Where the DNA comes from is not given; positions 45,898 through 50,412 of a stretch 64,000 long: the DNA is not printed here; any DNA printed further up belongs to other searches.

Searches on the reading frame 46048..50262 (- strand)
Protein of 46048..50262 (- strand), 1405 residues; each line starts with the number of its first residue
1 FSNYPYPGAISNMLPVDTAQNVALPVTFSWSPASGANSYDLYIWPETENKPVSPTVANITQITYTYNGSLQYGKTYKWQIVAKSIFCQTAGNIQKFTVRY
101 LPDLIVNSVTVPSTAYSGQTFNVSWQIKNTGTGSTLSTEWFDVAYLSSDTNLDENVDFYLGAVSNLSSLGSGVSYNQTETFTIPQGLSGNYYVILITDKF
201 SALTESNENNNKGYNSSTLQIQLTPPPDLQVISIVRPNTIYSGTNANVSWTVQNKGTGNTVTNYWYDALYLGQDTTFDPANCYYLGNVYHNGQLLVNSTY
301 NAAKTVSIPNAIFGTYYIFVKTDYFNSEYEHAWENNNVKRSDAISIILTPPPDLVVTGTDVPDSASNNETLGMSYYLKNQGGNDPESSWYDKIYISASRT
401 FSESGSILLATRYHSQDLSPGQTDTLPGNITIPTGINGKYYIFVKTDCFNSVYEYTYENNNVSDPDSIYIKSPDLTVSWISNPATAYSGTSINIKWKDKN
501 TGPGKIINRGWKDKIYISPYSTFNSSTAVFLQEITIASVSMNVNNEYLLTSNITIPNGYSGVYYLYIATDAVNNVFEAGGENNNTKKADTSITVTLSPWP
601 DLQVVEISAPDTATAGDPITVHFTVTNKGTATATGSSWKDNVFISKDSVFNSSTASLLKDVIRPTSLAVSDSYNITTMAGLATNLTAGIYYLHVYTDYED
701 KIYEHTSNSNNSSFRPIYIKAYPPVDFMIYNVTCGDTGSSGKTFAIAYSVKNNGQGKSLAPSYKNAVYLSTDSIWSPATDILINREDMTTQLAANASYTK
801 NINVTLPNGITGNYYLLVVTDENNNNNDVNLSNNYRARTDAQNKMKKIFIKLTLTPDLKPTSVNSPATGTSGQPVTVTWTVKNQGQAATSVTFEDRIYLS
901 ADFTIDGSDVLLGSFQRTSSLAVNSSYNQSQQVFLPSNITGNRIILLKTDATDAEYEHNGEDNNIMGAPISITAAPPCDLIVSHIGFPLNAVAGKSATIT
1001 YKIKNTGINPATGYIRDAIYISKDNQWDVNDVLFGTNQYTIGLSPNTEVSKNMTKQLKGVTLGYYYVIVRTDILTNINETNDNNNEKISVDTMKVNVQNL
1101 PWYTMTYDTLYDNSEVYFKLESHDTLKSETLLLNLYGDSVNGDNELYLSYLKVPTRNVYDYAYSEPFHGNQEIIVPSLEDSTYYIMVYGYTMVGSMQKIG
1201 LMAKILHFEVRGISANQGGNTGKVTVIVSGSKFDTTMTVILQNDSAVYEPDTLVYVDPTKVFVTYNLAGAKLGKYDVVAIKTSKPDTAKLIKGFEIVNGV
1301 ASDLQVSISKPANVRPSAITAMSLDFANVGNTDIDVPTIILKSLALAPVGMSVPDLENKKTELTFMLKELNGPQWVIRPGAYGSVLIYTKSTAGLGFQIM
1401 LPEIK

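Call 16: search_protein_families(library=pfam, proteins=[window:46048-50262:-], max_evalue=0.01)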
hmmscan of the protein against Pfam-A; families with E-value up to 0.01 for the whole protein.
window:46048-50262:- (1405 aa): 3 families
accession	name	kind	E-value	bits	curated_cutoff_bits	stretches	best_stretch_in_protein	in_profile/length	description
PF07705.17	CARDB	-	1.1e-72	241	22.7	8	102-212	2-98/101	CARDB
PF16116.10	DUF4832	-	7e-07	29.7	29.2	0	105-202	108-203/216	Domain of unknown function (DUF4832)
PF05753.20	TRAP_beta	-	0.00019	21.3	22.4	0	612-676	30-93/178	Translocon-associated protein beta (TRAPB)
